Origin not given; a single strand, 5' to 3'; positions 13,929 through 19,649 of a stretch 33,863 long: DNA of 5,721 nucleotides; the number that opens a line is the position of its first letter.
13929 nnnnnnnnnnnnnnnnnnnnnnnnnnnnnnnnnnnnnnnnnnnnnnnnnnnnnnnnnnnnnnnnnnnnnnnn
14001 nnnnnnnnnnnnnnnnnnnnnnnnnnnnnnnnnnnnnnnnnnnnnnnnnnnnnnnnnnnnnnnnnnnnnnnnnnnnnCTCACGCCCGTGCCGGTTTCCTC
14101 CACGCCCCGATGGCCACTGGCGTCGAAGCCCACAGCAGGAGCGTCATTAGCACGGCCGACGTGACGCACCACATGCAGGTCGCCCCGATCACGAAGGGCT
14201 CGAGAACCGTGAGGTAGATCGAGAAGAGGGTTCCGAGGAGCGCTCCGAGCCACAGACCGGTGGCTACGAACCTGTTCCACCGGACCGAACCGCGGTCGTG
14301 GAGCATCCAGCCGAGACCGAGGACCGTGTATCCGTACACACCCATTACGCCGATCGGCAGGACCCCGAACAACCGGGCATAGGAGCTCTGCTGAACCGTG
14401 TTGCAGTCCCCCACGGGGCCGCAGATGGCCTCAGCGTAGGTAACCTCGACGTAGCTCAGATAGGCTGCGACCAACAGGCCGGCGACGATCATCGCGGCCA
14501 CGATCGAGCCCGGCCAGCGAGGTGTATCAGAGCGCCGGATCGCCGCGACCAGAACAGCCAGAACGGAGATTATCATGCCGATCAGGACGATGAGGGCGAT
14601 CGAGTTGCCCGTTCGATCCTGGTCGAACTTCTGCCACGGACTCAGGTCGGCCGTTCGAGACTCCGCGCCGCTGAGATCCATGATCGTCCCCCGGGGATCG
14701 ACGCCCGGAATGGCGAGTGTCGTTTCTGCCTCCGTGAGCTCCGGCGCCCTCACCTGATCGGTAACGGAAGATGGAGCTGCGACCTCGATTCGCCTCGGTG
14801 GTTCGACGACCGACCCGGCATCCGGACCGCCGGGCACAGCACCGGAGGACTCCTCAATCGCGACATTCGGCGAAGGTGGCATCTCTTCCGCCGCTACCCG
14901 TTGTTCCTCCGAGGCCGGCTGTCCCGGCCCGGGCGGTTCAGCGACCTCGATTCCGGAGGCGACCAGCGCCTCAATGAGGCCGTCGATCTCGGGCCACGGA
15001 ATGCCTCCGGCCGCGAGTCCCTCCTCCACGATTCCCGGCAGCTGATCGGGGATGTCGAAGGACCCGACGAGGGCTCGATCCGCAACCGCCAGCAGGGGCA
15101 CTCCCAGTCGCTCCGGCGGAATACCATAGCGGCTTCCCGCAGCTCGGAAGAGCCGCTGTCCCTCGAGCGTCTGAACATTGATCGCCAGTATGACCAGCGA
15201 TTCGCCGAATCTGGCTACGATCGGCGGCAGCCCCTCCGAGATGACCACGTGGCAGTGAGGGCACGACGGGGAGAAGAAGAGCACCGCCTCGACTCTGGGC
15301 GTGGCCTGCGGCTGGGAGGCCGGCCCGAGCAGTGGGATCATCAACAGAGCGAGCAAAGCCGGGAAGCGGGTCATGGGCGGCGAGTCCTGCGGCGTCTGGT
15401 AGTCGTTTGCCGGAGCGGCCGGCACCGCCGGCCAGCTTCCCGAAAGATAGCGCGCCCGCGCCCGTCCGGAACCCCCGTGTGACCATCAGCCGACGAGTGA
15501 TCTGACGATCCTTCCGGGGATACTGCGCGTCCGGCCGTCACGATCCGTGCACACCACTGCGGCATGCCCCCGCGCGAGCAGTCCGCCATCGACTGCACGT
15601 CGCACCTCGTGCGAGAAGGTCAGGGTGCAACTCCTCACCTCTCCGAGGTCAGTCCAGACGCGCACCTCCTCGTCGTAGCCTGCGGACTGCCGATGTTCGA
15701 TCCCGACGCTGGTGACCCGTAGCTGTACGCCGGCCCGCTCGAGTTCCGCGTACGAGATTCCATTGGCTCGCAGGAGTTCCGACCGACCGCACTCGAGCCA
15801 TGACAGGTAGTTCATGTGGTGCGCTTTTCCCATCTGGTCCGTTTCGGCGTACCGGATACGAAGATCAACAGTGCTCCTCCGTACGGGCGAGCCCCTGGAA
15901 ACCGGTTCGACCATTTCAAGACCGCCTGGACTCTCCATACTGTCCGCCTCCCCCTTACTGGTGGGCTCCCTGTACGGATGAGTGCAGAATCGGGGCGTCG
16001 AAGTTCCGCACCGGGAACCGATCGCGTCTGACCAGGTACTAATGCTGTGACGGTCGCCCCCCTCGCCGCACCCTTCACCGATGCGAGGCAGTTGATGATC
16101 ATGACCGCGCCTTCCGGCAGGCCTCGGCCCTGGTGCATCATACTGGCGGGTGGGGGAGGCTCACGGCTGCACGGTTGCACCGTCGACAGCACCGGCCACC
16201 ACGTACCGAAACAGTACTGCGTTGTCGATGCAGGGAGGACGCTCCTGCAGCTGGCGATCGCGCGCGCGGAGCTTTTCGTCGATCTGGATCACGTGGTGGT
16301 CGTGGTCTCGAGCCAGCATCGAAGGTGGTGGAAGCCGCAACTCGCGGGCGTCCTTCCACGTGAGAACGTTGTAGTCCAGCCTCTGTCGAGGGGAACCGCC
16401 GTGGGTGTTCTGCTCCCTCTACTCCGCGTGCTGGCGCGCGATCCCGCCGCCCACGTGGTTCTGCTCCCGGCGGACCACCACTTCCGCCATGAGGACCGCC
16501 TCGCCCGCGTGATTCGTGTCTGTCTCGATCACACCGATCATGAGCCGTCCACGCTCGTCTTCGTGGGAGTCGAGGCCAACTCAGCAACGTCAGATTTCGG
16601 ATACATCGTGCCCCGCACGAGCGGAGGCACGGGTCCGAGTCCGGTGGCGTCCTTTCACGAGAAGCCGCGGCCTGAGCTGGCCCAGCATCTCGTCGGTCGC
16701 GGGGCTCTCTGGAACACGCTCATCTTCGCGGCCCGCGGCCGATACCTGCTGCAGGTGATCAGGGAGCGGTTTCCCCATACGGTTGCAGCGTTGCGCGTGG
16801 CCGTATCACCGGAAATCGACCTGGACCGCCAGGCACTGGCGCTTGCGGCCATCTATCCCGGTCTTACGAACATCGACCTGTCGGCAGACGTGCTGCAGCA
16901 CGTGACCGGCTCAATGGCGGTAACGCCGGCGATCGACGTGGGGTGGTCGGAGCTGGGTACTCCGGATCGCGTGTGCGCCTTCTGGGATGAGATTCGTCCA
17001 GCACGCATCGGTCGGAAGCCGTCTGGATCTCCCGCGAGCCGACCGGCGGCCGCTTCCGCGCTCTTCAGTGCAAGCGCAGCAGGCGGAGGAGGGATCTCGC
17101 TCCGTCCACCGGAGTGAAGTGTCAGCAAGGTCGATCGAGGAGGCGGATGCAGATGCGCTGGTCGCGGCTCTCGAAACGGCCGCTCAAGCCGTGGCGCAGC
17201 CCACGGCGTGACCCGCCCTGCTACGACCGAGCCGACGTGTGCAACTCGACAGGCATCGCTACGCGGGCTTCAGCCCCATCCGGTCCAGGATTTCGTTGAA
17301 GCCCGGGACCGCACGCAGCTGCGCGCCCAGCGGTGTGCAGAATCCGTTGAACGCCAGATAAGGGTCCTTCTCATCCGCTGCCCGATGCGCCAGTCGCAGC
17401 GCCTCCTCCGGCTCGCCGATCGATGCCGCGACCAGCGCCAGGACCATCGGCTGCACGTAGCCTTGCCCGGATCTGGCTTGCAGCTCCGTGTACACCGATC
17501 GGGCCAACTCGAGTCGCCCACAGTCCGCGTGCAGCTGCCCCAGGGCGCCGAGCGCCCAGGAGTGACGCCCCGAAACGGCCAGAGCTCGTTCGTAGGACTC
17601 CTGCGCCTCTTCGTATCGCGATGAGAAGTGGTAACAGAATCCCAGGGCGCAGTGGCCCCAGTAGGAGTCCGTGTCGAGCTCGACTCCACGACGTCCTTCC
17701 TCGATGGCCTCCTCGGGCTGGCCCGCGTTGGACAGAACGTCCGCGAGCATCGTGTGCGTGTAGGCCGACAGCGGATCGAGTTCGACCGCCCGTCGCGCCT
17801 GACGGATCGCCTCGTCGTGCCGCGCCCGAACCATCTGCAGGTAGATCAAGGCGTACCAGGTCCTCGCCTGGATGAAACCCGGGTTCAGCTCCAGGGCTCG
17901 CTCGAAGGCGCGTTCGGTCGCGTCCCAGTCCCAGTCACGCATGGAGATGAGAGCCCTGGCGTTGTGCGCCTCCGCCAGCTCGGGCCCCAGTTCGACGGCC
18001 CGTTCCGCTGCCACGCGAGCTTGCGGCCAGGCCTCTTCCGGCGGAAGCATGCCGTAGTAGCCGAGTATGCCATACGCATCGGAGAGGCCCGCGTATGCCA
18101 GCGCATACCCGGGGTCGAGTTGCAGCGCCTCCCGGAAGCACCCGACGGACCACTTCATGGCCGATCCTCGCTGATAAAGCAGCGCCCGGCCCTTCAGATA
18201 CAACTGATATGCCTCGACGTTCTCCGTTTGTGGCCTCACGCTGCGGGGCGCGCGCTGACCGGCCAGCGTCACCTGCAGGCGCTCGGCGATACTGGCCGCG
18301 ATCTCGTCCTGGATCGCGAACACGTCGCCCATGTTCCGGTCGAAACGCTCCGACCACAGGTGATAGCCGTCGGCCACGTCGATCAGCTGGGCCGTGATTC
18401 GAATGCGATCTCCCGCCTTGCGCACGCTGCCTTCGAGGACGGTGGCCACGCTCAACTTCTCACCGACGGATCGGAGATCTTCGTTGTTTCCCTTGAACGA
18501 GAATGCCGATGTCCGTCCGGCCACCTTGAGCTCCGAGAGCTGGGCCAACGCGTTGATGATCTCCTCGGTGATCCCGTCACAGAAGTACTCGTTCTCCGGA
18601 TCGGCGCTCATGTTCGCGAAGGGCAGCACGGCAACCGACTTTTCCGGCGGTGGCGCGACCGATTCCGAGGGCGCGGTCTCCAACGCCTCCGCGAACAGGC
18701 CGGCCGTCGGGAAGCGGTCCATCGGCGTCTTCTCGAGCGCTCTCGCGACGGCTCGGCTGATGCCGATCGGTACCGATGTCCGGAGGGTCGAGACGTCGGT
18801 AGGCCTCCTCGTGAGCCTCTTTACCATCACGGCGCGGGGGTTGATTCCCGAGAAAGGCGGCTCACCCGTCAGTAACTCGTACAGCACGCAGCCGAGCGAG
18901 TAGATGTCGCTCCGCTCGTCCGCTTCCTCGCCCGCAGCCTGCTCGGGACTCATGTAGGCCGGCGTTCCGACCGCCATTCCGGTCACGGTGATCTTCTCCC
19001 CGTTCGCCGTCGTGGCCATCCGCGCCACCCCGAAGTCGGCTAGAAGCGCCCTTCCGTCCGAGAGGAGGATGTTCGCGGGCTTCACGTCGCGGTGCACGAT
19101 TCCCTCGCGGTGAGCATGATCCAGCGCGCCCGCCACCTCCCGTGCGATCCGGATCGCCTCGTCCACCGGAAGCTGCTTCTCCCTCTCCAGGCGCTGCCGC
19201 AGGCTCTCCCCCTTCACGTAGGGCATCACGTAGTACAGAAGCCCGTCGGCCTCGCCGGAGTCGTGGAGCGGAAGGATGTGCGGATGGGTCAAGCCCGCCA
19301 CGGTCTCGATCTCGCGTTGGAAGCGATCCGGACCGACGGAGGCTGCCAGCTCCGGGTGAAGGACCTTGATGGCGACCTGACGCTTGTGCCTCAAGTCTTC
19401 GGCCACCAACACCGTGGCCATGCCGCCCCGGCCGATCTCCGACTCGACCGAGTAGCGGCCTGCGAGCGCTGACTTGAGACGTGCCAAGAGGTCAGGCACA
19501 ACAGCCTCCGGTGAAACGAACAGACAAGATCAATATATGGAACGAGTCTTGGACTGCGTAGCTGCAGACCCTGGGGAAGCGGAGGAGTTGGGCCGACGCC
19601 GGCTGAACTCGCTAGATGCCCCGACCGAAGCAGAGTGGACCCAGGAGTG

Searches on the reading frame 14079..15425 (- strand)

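Call 10: search_protein_families(library=pfam, proteins=[window:14079-15425:-], max_evalue=0.001)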
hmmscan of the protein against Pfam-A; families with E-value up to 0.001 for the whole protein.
window:14079-15425:- (448 aa): 1 family
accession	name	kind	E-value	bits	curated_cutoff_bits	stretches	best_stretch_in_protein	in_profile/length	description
PF07884.19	VKOR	-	7.2e-24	84.9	27.5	1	308-434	2-133/134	Vitamin K epoxide reductase family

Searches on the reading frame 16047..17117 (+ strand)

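Call 11: search_protein_families(library=pfam, proteins=[window:16047-17117:+], max_evalue=0.001)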
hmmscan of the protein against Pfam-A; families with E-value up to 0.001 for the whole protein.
window:16047-17117:+ (356 aa): 2 families
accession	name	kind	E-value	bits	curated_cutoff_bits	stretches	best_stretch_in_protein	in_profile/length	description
PF00483.29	NTP_transferase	-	1e-16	61.8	21.2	1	31-233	3-191/245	Nucleotidyl transferase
PF12804.13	NTP_transf_3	-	3.1e-08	34.4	27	1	30-214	1-144/160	MobA-like NTP transferase domain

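Call 60: search_protein_families(library=ncbifam, proteins=[window:16047-17117:+], max_evalue=0.00001)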
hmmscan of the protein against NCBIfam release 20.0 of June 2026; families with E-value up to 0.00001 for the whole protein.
window:16047-17117:+ (356 aa): 2 families
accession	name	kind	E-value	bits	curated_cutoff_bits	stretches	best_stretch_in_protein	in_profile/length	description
TIGR01479.1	GMP_PMI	equivalog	3.2e-27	95.4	372.95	1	31-307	4-274/467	mannose-1-phosphate guanylyltransferase/mannose-6-phosphate isomerase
NF012004.0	PRK15460.1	equivalog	2.7e-19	69.2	859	1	29-306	7-283/478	mannose-1-phosphate guanyltransferase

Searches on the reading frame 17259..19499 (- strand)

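Call 11: search_protein_families(library=pfam, proteins=[window:17259-19499:-], max_evalue=0.001)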
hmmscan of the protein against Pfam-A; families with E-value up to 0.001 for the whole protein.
window:17259-19499:- (746 aa): 16 families
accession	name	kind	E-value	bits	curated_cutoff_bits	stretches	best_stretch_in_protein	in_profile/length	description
PF00069.31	Pkinase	-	2.1e-50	172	31.7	1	16-231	1-212/263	Protein kinase domain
PF07714.23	PK_Tyr_Ser-Thr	-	5.5e-32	111.5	23.1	1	18-227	3-216/258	Protein tyrosine and serine/threonine kinase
PF13431.12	TPR_17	-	3.1e-25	86.7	24.4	1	569-600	3-34/34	Tetratricopeptide repeat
PF07719.23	TPR_2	-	2.5e-20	71.3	27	0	616-642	4-30/34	Tetratricopeptide repeat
PF00515.34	TPR_1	-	3.3e-18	65.1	27.8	1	615-642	3-30/34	Tetratricopeptide repeat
PF13414.12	TPR_11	-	8.7e-15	54.6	26.8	0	454-477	16-39/42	TPR repeat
PF14559.12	TPR_19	-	4.7e-13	49.7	25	1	628-679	6-57/68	Tetratricopeptide repeat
PF13428.12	TPR_14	-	1.9e-12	47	23.5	0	546-587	2-43/44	Tetratricopeptide repeat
PF13181.12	TPR_8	-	4.9e-12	45.4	25.7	0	617-642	5-30/34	Tetratricopeptide repeat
PF13432.12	TPR_16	-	5.9e-09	36.7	32.7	2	627-678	11-62/65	Tetratricopeptide repeat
PF13424.12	TPR_12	-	2.4e-08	34.5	30.1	1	618-672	8-70/77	Tetratricopeptide repeat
PF13429.12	TPR_15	-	1.9e-07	31.2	26.2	0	524-579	125-180/280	Tetratricopeptide repeat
PF13176.12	TPR_7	-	9.1e-07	28.9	27.9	0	619-642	5-28/36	Tetratricopeptide repeat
PF03109.22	ABC1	-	2.3e-05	24.1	22.9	0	91-166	146-221/244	ABC1 atypical kinase-like domain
PF01636.29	APH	-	8.3e-05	22.9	23.2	0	112-161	147-199/239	Phosphotransferase enzyme family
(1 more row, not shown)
